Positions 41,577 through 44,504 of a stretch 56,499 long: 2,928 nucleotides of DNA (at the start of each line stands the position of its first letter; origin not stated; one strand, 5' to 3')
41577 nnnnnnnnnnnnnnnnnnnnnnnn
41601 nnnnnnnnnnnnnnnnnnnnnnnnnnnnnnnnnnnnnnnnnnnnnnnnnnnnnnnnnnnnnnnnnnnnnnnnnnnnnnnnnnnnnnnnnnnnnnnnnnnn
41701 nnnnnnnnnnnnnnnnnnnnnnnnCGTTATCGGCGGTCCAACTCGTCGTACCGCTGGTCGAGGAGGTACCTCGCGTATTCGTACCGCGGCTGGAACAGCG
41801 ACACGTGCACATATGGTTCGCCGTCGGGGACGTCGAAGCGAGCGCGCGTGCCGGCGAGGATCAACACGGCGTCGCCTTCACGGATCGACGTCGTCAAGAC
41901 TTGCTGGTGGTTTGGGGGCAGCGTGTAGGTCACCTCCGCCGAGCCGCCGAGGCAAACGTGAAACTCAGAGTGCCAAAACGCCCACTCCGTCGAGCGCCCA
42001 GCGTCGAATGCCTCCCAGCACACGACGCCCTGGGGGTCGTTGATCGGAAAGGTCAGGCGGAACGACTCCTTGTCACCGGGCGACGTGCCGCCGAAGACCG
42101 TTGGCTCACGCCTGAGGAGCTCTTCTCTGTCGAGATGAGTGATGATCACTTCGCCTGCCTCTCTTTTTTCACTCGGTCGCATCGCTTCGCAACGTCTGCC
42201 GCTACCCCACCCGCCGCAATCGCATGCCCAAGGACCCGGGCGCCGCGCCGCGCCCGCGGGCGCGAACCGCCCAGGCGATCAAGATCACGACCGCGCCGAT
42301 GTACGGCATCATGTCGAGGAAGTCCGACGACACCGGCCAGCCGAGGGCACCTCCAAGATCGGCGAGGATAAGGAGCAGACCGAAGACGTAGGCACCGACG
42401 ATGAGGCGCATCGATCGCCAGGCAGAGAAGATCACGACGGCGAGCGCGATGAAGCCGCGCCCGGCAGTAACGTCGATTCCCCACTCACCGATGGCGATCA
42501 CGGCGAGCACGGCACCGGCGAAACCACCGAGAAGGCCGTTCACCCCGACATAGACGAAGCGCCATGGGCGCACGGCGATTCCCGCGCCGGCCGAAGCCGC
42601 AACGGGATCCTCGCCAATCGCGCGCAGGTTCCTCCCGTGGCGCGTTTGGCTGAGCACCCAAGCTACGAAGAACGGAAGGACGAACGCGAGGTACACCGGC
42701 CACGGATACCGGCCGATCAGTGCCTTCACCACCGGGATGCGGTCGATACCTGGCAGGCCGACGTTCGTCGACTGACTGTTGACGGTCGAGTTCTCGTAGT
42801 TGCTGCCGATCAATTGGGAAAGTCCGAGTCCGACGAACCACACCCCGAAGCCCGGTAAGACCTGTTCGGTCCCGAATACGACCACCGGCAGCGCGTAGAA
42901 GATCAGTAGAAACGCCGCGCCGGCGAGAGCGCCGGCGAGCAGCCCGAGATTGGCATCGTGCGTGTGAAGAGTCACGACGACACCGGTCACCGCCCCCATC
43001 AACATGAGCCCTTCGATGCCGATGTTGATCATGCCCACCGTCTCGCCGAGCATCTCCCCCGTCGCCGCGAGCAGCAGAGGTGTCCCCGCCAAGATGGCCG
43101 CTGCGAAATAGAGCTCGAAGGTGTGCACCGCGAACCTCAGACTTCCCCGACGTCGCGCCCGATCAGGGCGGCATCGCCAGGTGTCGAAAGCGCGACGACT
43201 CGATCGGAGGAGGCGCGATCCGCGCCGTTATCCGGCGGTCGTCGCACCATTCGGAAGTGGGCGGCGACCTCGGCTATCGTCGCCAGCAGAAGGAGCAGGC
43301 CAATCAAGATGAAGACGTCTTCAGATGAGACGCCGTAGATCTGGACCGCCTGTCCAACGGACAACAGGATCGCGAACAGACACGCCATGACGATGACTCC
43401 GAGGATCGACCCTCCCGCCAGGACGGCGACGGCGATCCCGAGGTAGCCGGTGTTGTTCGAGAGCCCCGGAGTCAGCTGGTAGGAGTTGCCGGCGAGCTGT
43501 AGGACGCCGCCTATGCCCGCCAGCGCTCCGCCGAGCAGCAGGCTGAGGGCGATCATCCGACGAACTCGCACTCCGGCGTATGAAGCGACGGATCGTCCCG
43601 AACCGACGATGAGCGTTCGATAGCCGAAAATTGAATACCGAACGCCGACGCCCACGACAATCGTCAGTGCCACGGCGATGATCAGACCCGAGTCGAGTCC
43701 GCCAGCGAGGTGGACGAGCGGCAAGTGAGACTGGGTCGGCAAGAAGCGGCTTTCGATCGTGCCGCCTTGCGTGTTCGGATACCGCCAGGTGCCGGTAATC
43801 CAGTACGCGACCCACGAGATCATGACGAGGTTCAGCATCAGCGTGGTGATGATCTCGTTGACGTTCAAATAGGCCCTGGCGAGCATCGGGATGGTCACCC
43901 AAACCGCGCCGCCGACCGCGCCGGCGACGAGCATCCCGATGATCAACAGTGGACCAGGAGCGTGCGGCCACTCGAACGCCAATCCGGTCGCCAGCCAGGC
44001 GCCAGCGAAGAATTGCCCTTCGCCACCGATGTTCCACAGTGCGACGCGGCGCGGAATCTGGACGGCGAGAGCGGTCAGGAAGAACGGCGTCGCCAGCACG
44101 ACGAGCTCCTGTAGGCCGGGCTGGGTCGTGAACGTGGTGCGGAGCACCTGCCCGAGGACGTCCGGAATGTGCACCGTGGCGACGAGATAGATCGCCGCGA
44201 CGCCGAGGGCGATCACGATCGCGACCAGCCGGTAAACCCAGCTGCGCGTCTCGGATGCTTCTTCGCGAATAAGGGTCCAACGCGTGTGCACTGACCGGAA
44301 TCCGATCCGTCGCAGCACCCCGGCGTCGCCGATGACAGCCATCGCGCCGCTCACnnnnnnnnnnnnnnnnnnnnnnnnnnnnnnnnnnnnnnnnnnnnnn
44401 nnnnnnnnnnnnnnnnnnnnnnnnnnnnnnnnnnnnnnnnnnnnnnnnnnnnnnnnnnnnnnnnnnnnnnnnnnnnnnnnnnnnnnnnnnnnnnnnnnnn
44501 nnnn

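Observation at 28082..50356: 22 co-directional genes joining a nucleoside-type importer, PncA, aryl-CoA ligases, a Mo-hydroxylase and a Bad-like CoA module: candidate undescribed CoA-dependent N-heterocyclic amide/acid pathway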

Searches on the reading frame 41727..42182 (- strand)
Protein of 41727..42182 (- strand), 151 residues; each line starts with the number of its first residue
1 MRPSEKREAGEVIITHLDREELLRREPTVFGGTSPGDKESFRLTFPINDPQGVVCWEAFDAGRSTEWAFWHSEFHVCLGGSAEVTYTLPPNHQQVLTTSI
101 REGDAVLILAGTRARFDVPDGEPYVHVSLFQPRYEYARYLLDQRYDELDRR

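Call 3: search_protein_families(library=pfam, proteins=[window:41727-42182:-], max_evalue=0.00001)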
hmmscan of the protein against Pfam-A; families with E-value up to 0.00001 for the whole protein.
window:41727-42182:- (151 aa): 0 families

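Call 7: search_protein_families(library=pfam, proteins=[window:41727-42182:-], max_evalue=0.01)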
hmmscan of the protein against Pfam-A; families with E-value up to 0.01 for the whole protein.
window:41727-42182:- (151 aa): 0 families

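Call 8: search_protein_families(library=ncbifam, proteins=[window:41727-42182:-], max_evalue=0.00001)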
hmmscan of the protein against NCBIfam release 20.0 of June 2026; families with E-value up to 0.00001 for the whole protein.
window:41727-42182:- (151 aa): 0 families

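Call 24: search_solved_structures(query=window:41727-42149:-, max_evalue=10, show_alignments=2)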
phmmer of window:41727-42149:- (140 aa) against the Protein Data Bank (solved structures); distinct sequences matched with E-value up to 10: 0.

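Call 46: find_homologous_proteins(query=window:41727-42149:-, max_evalue=0.001)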
Query window:41727-42149:- (140 aa): 64 proteins with E <= 0.001 among 89 candidates.
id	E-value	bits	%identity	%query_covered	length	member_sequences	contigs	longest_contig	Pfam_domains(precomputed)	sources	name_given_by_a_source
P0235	8.1e-83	293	90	100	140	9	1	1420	-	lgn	-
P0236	3.5e-82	291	89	99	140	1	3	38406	-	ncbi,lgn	-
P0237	2.8e-74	266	79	100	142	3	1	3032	-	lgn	-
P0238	1.4e-73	263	79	100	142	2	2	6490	-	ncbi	-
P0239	5.4e-73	261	80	100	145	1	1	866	-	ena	-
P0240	2.7e-69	249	71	100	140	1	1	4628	-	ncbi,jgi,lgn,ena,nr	ncbi:MAG TPA: hypothetical protein VMD59_17945 [Acidimicrobiales bacterium]|nr:hypothetical protein 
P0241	9.3e-68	244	76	100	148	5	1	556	-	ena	-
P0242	1.3e-67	244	74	99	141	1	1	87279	-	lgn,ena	-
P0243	1.1e-66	241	71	100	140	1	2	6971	-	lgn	-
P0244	1.4e-66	241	73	100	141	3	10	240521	-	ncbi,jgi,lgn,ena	ncbi:MAG: hypothetical protein ACYDC4_09440 [Candidatus Dormibacteria bacterium]|jgi:hypothetical pr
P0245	2.4e-66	240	69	100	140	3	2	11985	-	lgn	-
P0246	2.4e-66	240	70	100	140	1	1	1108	-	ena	-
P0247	3.8e-66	239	71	100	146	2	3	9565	-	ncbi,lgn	-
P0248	1.3e-65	237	72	100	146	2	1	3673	-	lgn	-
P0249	4.7e-65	236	72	100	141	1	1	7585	-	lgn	-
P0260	7.4e-56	206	65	98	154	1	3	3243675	-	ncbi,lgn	-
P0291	6.1e-30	122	48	93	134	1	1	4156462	-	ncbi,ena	-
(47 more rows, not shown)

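Call 47: find_encoding_contigs(protein=P0244, flank=10000, max_places=1)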
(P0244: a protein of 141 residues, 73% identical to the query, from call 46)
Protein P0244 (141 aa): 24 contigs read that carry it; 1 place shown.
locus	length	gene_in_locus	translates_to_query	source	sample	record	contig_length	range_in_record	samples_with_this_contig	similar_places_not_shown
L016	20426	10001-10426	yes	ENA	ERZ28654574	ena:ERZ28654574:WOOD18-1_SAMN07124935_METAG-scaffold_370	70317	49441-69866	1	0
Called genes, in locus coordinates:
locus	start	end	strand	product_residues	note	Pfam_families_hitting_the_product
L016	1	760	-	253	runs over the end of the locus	PF00378:ECH_1, PF16113:ECH_2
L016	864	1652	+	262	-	PF00561:Abhydrolase_1, PF12146:Hydrolase_4, PF12697:Abhydrolase_6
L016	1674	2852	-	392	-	PF00108:Thiolase_N, PF00109:ketoacyl-synt (weak), PF02803:Thiolase_C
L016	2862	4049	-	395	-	PF02771:Acyl-CoA_dh_N, PF02770:Acyl-CoA_dh_M, PF00441:Acyl-CoA_dh_1, PF08028:Acyl-CoA_dh_2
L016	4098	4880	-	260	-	PF00106:adh_short, PF08659:KR, PF13561:adh_short_C2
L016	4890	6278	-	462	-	PF00501:AMP-binding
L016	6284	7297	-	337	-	PF00296:Bac_luciferase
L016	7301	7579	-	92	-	-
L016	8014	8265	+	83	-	-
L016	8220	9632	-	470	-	PF01425:Amidase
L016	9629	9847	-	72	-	-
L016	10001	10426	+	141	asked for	-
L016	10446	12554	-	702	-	PF01315:Ald_Xan_dh_C, PF02738:MoCoBD_1, PF20256:MoCoBD_2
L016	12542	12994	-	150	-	PF00111:Fer2, PF01799:Fer2_2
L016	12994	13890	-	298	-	PF00941:FAD_binding_5, PF03450:CO_deh_flav_C (faint)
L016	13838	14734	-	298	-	PF00005:ABC_tran, PF13304:AAA_21 (faint)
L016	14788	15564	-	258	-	-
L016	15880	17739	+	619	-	PF00989:PAS, PF08448:PAS_4, PF13188:PAS_8 (faint), PF13426:PAS_9, PF08447:PAS_3 (weak), PF00990:GGDEF, PF00563:EAL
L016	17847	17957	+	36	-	-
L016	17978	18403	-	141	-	-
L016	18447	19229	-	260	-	PF01988:VIT1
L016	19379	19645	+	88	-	-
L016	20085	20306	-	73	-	-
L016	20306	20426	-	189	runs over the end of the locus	?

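Call 48: find_encoding_contigs(protein=P0260, flank=10000, max_places=1)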
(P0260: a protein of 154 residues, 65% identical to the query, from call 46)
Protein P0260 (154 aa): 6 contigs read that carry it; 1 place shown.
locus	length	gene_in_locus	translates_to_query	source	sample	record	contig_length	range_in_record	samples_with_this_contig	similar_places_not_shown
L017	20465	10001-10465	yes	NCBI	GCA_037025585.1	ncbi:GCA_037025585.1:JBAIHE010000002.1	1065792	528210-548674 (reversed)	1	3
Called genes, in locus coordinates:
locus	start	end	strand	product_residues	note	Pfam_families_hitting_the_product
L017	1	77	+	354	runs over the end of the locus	PF01408:GFO_IDH_MocA, PF02894:GFO_IDH_MocA_C, PF22725:GFO_IDH_MocA_C3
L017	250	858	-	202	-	PF01738:DLH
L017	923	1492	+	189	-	PF01022:HTH_5, PF12802:MarR_2 (weak), PF12840:HTH_20, PF01978:TrmB (weak)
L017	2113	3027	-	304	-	PF00795:CN_hydrolase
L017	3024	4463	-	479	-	PF01979:Amidohydro_1, PF07969:Amidohydro_3 (weak)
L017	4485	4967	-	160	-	PF17645:Amdase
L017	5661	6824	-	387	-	PF00108:Thiolase_N, PF00109:ketoacyl-synt (faint), PF08545:ACP_syn_III (faint), PF02803:Thiolase_C, PF22691:Thiolase_C_1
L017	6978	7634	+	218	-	PF00440:TetR_N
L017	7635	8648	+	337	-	PF00296:Bac_luciferase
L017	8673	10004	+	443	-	PF00501:AMP-binding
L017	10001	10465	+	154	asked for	-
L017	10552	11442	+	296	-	PF00941:FAD_binding_5, PF03450:CO_deh_flav_C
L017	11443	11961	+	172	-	PF00111:Fer2, PF01799:Fer2_2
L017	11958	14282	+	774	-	PF01315:Ald_Xan_dh_C, PF02738:MoCoBD_1, PF20256:MoCoBD_2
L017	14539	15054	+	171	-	-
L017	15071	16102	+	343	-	PF02608:Bmp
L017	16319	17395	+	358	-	PF02653:BPD_transp_2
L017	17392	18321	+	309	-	PF02653:BPD_transp_2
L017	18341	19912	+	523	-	PF00005:ABC_tran, PF13304:AAA_21 (faint), PF00005:ABC_tran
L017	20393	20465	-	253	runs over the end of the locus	PF00440:TetR_N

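Call 49: find_encoding_contigs(protein=P0291, flank=10000, max_places=1)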
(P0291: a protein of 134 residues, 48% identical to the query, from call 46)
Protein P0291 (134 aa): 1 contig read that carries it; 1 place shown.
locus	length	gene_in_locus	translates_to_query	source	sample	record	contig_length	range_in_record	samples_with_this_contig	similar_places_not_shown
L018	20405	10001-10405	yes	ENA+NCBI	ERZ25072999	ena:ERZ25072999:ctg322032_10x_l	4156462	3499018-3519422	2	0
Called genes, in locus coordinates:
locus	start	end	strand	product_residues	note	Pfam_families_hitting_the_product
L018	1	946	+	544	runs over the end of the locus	PF01642:MM_CoA_mutase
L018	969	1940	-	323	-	PF04199:Cyclase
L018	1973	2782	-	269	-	PF00528:BPD_transp_1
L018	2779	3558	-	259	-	PF00005:ABC_tran, PF13304:AAA_21 (faint), PF00004:AAA (faint)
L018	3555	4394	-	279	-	PF00528:BPD_transp_1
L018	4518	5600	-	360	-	PF09084:NMT1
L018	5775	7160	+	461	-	PF20695:UbiD_N (weak), PF01977:UbiD, PF20696:UbiD_C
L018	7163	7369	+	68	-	PF13717:Zn_ribbon_4 (weak), PF13719:Zn_ribbon_5 (weak)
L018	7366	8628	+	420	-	PF01546:Peptidase_M20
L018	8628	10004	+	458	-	PF00501:AMP-binding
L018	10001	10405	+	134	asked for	-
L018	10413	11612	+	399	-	PF00108:Thiolase_N, PF02803:Thiolase_C, PF22691:Thiolase_C_1 (faint)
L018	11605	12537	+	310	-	PF00795:CN_hydrolase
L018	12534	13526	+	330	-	PF00296:Bac_luciferase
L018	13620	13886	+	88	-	-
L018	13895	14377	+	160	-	PF00903:Glyoxalase (weak), PF13669:Glyoxalase_4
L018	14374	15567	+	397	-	-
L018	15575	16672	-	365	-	PF02515:CoA_transf_3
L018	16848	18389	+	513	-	PF00890:FAD_binding_2, PF01266:DAO, PF03486:HI0933_like (faint), PF12831:FAD_oxidored (faint)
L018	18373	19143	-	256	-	PF00578:AhpC-TSA, PF11412:DsbD_N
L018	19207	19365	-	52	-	-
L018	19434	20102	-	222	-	PF00857:Isochorismatase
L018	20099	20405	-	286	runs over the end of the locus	PF00528:BPD_transp_1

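Call 56: predict_structure(alignment_id=A1)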
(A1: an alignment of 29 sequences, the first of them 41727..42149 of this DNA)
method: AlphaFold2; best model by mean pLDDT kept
length: 140 residues; sequences in the alignment: 29
mean_pLDDT: 87.2   pTM: 0.78
mean pLDDT of the five models: 87.2, 86.8, 85.8, 84.6, 83.9
residues with pLDDT >= 90: 93; 70-90: 22; 50-70: 20; < 50: 5
segments of 3 or more residues with pLDDT < 50: none
pLDDT, mean of each block of 10 residues (from residue 1): 93 93 71 92 96 92 97 94 95 95 96 95 55 56
secondary structure, 60 per line:
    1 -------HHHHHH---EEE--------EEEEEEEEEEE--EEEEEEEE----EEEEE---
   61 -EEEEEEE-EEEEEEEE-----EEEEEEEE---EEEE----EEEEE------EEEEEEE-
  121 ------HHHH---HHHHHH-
elements in order: H8-13 E17-19 E28-38 E41-48 E53-57 E62-68 E70-77 E83-90 E94-97 E102-106 E113-119 H127-130 H134-139

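Call 58: fold_search(model_id=the predicted structure, library=pdb)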
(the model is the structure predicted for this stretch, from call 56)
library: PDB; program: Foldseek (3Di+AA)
matches with E <= 10: 1896; with E <= 0.001: 632
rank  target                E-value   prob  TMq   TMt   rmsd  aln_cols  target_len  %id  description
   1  4e2g_D                5.5e-07  1.00  0.56  0.66   8.4       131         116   22  Crystal structure of Cupin fold protein Sthe2323 from Sphaerobacter thermophilus (released 2012-03-21)
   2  4axo_A                7.2e-07  1.00  0.51  0.56   2.8        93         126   12  Structure of the Clostridium difficile EutQ protein (released 2012-06-27)
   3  4e2g_B                7.6e-07  1.00  0.56  0.66   8.4       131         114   22  Crystal structure of Cupin fold protein Sthe2323 from Sphaerobacter thermophilus (released 2012-03-21)
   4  4e2g_A                8.0e-07  1.00  0.55  0.66   8.4       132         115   22  Crystal structure of Cupin fold protein Sthe2323 from Sphaerobacter thermophilus (released 2012-03-21)
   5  7x85_A                1.0e-06  1.00  0.54  0.59  12.3       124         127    9  Crystal structure of chicken CENP-C Cupin domain (released 2023-03-15)
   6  6xwv_B                1.3e-06  1.00  0.47  0.52   5.8        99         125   18  Crystal structure of drosophila melanogaster CENP-C bound to CAL1 (released 2020-04-01)
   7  4axo_B                1.5e-06  1.00  0.50  0.51   2.9        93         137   12  Structure of the Clostridium difficile EutQ protein (released 2012-06-27)
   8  6o2d_A                1.5e-06  1.00  0.54  0.55  11.7       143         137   12  Schizosaccharomyces pombe Cnp3 Cupin Domain (released 2019-08-21)
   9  7x85_C                1.5e-06  1.00  0.54  0.59  12.8       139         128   10  Crystal structure of chicken CENP-C Cupin domain (released 2023-03-15)
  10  6o2d_B                1.7e-06  1.00  0.52  0.51  12.1       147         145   10  Schizosaccharomyces pombe Cnp3 Cupin Domain (released 2019-08-21)
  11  2pyt_A                1.8e-06  1.00  0.55  0.60  10.1       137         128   13  Crystal structure of a putative ethanolamine utilization protein q (eutq, stm2468) from salmonella typhimurium lt2 at  (released 2007-05-29)
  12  6o2k_A                1.8e-06  1.00  0.47  0.49  11.3       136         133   17  Drosophila melanogaster CENP-C cupin domain (released 2019-08-21)
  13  7x85_B                2.2e-06  1.00  0.52  0.56  12.4       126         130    9  Crystal structure of chicken CENP-C Cupin domain (released 2023-03-15)
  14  2pyt_B                2.6e-06  1.00  0.52  0.59  10.4       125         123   15  Crystal structure of a putative ethanolamine utilization protein q (eutq, stm2468) from salmonella typhimurium lt2 at  (released 2007-05-29)
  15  6xwu                  2.6e-06  1.00  0.47  0.48   5.7        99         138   17  Crystal structure of drosophila melanogaster CENP-C cumin domain (released 2020-04-01)
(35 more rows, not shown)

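Call 65: search_dna_similar(query=window:41727-42149:-, collection=plasmids, mode=protein, max_evalue=0.00001, max_rows=15)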
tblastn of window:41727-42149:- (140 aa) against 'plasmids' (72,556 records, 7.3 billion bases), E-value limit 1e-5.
No match.

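Call 67: find_encoding_contigs(protein=P0242, flank=10000, max_places=1)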
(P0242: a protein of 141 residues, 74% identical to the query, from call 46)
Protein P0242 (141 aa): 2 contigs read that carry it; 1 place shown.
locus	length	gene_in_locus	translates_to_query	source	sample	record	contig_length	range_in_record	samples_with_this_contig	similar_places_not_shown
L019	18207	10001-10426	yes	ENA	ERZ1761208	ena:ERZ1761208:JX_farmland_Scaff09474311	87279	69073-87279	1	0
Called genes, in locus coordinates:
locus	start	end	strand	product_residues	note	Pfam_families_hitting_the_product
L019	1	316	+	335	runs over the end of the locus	PF02653:BPD_transp_2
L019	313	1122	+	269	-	PF00005:ABC_tran, PF13304:AAA_21 (faint), PF12399:BCA_ABC_TP_C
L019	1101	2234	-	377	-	PF07690:MFS_1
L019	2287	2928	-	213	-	PF09347:DUF1989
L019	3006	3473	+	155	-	-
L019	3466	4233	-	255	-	PF00378:ECH_1, PF16113:ECH_2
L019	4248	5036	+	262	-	PF00561:Abhydrolase_1, PF12146:Hydrolase_4, PF12697:Abhydrolase_6, PF03096:Ndr (faint), PF08386:Abhydrolase_4 (weak)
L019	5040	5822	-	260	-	PF00106:adh_short, PF08659:KR, PF13561:adh_short_C2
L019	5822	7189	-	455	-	PF00501:AMP-binding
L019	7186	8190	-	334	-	PF00296:Bac_luciferase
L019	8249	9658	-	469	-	PF01425:Amidase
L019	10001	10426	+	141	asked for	-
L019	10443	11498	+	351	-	PF00892:EamA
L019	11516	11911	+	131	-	PF01243:PNPOx_N, PF12900:Pyridox_ox_2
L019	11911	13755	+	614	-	PF19291:TREH_N, PF00723:Glyco_hydro_15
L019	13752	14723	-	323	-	PF01734:Patatin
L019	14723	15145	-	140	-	PF00300:His_Phos_1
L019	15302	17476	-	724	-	PF02129:Peptidase_S15, PF00326:Peptidase_S9 (faint), PF08530:PepX_C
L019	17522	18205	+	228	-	?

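Call 70: search_protein_representatives(alignment_id=A1)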
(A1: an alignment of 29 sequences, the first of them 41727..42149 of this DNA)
Query: 29 sequences, 135 profile positions. Proteins with E-value up to 0.001 (for the whole library): 118; up to 1e-10: 70; up to 1e-30: 7. The best 118 are listed.
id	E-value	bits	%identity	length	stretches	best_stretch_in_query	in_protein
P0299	4.5e-59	214.2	-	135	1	1-134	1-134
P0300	3.7e-40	153.0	-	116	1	47-134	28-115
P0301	6.6e-40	152.2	-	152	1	1-134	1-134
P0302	1.0e-37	145.1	-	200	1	1-101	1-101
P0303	2.0e-35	137.7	-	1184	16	76-126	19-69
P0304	2.4e-33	130.9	-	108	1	27-134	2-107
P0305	8.2e-33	129.2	-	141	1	9-134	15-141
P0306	3.9e-27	110.8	-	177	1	64-134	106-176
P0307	1.1e-26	109.4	-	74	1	67-134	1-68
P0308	4.0e-26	107.6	-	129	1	30-121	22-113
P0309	4.8e-24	100.8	-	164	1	29-129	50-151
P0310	3.1e-23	98.2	-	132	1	5-122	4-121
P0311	6.8e-23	97.1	-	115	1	30-122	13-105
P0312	8.3e-23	96.8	-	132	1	35-121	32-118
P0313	5.7e-22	94.1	-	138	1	32-126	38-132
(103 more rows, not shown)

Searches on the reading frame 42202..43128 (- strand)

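Call 3: search_protein_families(library=pfam, proteins=[window:42202-43128:-], max_evalue=0.00001)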
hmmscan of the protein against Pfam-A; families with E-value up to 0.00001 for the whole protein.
window:42202-43128:- (308 aa): 1 family
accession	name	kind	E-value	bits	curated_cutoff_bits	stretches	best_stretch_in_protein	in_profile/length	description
PF02653.21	BPD_transp_2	-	4.6e-22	78.9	26.8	1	11-257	5-247/269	Branched-chain amino acid transport system / permease component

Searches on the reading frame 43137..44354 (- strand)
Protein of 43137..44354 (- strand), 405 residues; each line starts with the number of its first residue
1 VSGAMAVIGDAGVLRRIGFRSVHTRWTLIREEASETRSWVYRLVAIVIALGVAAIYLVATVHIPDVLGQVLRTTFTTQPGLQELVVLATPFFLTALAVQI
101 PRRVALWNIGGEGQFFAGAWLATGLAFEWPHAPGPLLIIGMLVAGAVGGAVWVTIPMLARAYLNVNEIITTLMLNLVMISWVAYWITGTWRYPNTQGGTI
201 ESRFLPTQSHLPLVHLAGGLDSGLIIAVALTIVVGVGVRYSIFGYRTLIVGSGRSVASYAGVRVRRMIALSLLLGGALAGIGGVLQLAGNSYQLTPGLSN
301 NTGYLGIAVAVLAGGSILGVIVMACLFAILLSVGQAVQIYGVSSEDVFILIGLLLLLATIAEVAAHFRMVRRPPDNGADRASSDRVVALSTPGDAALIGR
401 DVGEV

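Call 3: search_protein_families(library=pfam, proteins=[window:43137-44354:-], max_evalue=0.00001)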
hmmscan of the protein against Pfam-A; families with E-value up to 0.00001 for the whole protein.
window:43137-44354:- (405 aa): 1 family
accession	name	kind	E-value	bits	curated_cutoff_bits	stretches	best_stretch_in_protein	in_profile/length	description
PF02653.21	BPD_transp_2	-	2.6e-25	89.5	26.8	1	83-357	4-267/269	Branched-chain amino acid transport system / permease component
